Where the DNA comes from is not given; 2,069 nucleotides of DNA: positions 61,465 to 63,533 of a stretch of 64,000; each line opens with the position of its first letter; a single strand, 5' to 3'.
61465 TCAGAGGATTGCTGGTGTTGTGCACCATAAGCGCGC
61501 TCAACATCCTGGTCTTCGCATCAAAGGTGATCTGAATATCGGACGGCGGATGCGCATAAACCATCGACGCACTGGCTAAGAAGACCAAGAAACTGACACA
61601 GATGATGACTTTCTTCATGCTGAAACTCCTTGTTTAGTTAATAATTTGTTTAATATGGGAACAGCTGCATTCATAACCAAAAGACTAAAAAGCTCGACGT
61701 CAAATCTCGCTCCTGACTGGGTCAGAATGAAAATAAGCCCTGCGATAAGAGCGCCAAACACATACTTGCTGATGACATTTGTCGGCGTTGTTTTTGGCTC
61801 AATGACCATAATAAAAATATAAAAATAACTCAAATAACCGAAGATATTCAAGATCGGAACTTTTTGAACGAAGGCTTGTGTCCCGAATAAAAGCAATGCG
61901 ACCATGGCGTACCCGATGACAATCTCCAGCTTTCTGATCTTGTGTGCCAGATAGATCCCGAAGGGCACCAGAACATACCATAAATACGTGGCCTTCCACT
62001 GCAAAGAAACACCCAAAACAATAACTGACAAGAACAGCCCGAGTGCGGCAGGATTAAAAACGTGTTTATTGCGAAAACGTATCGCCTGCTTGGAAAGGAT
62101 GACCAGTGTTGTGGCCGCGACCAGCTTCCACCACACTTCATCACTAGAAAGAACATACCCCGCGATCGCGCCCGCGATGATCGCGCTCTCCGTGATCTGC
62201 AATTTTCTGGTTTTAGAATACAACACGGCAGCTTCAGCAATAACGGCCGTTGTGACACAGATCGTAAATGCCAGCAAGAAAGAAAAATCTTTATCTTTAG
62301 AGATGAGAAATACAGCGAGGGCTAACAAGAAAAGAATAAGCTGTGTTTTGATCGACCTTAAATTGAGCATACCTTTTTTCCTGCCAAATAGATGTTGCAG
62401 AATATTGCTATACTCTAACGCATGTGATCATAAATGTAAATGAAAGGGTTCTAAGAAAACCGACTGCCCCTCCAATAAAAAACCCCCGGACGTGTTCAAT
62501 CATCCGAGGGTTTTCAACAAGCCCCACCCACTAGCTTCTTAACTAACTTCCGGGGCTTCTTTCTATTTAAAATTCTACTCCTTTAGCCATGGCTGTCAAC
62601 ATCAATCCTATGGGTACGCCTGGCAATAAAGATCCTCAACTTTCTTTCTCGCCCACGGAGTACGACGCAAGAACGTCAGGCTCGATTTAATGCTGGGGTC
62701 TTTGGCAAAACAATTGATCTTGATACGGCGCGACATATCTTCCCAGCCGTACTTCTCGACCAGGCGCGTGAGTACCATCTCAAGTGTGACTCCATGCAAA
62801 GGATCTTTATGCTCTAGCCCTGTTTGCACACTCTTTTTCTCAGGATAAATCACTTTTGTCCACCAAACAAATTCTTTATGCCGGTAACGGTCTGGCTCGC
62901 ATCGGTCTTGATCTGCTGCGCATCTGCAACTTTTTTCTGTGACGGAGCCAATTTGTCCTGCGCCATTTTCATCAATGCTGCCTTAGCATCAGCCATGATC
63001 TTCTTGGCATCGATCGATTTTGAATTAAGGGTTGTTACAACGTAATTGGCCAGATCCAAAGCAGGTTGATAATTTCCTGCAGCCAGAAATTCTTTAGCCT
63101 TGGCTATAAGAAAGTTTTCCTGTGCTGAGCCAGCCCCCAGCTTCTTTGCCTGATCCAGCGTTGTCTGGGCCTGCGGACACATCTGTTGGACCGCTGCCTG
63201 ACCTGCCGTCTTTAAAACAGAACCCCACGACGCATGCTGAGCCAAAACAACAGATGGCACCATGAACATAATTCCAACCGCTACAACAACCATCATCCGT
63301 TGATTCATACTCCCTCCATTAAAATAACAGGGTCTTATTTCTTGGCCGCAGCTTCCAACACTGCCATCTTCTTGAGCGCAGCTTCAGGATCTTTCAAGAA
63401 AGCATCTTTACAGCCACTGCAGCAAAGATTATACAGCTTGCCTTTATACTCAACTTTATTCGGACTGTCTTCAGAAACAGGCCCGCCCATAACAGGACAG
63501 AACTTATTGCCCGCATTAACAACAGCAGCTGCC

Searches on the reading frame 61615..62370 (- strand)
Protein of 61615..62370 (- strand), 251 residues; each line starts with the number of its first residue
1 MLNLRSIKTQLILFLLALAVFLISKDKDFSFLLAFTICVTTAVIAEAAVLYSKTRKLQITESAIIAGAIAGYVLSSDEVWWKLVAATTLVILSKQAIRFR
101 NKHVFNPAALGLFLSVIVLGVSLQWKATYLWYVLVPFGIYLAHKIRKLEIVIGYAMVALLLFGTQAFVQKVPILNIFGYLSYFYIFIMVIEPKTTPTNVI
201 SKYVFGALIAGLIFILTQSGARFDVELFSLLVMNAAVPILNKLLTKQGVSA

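Call 49: find_encoding_contigs(protein=window:61615-62370:-, flank=10000, max_places=1)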
Protein window:61615-62370:- (251 aa): 8 contigs read that carry it; 1 place shown.
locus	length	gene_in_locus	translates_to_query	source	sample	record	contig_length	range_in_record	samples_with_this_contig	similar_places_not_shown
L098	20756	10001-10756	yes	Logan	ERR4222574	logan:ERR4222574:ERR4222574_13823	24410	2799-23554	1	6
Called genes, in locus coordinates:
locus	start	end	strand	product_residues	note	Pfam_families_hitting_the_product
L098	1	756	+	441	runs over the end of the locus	PF01235:Na_Ala_symp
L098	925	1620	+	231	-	-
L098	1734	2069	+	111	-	-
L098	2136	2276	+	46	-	PF24273:TRASH_HVO_1752_C (weak), PF04945:YHS (weak)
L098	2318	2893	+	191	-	-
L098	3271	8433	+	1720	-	PF00156:Pribosyltran (weak)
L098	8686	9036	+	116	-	PF04945:YHS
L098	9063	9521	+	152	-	-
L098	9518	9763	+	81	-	PF09905:VF530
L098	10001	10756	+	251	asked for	PF03116:NQR2_RnfD_RnfE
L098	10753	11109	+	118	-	-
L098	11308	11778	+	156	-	PF03073:TspO_MBR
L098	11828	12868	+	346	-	PF08240:ADH_N, PF01262:AlaDh_PNT_C (weak), PF02826:2-Hacid_dh_C (weak), PF00107:ADH_zinc_N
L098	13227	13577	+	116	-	PF11969:DcpS_C, PF01230:HIT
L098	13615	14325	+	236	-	-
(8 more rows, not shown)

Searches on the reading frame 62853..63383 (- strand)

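Call 15: search_protein_families(library=pfam, proteins=[window:62853-63383:-], max_evalue=0.01)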
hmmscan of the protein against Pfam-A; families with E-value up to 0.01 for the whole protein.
window:62853-63383:- (177 aa): 2 families
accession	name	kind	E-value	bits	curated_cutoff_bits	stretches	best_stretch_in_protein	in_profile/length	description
PF14863.12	Alkyl_sulf_dimr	-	0.00068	20.5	26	1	77-140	57-119/139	Alkyl sulfatase dimerisation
PF04190.19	GET4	-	0.0085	16.3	30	0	92-153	11-71/257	Golgi to ER traffic protein 4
